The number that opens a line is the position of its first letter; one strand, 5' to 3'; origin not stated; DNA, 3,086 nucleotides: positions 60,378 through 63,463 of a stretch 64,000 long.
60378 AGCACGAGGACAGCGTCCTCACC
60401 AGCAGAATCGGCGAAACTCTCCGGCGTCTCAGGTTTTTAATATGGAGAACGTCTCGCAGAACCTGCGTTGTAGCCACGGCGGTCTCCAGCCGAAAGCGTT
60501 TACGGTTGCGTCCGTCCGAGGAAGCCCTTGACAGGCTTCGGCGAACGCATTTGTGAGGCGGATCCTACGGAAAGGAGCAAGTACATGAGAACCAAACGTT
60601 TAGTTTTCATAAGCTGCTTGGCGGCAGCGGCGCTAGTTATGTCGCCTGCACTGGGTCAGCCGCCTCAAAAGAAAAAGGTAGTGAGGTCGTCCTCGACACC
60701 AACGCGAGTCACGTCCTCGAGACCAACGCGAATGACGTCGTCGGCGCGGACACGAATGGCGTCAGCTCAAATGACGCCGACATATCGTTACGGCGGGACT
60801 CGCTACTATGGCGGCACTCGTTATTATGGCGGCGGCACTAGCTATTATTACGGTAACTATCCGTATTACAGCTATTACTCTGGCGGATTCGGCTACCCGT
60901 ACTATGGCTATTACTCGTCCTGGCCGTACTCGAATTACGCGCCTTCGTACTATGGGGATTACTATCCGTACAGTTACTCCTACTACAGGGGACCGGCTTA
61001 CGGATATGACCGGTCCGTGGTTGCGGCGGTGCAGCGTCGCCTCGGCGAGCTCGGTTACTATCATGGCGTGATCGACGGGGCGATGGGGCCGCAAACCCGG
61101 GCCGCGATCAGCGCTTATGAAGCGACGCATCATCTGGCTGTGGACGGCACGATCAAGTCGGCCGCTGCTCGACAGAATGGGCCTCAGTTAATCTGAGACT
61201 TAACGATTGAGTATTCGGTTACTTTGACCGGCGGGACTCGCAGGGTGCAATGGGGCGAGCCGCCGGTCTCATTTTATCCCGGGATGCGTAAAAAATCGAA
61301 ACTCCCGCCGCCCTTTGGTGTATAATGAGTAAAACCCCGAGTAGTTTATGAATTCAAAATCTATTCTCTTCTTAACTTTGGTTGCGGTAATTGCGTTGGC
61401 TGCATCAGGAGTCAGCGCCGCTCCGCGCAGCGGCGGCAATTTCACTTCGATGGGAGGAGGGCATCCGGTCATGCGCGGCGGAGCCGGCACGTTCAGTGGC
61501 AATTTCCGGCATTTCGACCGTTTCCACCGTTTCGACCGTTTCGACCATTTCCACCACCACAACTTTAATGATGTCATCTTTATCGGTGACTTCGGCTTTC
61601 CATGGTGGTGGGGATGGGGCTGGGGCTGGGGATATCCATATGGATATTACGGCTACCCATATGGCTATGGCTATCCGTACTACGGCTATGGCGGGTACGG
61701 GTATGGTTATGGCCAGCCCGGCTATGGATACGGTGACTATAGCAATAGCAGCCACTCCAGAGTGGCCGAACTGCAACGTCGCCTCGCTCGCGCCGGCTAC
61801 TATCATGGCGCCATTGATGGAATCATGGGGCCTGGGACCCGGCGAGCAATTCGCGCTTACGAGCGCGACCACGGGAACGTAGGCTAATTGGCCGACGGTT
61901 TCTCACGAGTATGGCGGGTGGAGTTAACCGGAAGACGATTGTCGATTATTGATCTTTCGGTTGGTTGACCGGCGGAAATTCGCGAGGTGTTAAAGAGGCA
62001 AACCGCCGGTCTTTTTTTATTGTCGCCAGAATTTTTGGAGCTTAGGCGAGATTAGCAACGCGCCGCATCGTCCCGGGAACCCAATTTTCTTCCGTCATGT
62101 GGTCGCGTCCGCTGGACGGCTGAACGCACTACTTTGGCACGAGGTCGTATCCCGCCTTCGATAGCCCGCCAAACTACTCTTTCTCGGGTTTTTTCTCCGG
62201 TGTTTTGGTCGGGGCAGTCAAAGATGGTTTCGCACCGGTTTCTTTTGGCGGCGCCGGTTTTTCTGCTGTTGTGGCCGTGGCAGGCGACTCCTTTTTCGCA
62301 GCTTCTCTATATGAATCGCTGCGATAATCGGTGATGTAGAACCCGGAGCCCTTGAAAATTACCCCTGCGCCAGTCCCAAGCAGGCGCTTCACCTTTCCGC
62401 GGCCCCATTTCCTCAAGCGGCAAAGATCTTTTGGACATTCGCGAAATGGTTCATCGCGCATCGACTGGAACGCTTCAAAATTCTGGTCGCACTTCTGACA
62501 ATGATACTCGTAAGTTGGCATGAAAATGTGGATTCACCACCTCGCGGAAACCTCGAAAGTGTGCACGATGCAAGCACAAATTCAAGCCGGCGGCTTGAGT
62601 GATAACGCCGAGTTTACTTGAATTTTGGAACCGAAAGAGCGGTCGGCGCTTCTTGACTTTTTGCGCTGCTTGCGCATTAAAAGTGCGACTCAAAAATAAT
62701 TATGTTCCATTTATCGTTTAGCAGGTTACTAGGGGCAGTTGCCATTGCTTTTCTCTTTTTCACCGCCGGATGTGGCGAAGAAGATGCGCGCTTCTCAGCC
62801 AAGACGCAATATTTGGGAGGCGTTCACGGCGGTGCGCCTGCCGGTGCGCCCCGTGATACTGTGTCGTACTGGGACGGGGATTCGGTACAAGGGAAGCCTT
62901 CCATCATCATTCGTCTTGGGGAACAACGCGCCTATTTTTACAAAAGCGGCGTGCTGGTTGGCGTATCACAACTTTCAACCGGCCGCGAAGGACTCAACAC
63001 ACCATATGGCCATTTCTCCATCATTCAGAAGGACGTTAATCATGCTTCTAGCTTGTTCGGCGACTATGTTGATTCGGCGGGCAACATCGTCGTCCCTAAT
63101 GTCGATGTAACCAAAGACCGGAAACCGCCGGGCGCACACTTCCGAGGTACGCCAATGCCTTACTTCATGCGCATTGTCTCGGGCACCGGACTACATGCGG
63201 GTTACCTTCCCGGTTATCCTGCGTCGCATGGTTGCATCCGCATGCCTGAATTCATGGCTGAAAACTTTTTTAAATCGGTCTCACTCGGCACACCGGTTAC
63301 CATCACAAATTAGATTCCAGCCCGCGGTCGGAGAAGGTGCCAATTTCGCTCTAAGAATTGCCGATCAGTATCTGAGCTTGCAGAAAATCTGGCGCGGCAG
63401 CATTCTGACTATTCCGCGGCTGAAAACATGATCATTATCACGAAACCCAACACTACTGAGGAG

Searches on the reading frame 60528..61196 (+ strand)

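Call 42: search_protein_families(library=pfam, max_evalue=0.00001, proteins=[window:60528-61196:+])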
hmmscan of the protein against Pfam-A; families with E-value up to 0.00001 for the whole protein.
window:60528-61196:+ (222 aa): 1 family
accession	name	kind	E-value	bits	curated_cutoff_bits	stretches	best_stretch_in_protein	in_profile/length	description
PF01471.23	PG_binding_1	-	2.4e-10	40.9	23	1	164-207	4-47/57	Putative peptidoglycan binding domain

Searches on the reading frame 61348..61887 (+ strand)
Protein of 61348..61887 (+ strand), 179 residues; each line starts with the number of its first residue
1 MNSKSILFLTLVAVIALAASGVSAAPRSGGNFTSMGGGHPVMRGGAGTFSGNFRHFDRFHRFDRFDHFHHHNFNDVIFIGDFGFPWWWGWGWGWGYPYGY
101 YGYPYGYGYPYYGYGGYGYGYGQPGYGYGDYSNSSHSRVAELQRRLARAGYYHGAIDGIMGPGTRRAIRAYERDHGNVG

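Call 42: search_protein_families(library=pfam, max_evalue=0.00001, proteins=[window:61348-61887:+])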
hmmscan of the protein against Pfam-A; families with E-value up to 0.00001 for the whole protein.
window:61348-61887:+ (179 aa): 1 family
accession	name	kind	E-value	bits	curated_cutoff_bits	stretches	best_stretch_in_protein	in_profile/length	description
PF01471.23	PG_binding_1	-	5.7e-12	46.1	23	1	136-176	2-42/57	Putative peptidoglycan binding domain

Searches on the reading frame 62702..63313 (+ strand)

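Call 42: search_protein_families(library=pfam, max_evalue=0.00001, proteins=[window:62702-63313:+])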
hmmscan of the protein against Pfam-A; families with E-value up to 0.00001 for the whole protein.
window:62702-63313:+ (203 aa): 1 family
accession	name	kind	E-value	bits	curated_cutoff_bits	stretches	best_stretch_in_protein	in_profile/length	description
PF03734.19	YkuD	-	3.7e-15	57.2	23.4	1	67-201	3-146/146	L,D-transpeptidase catalytic domain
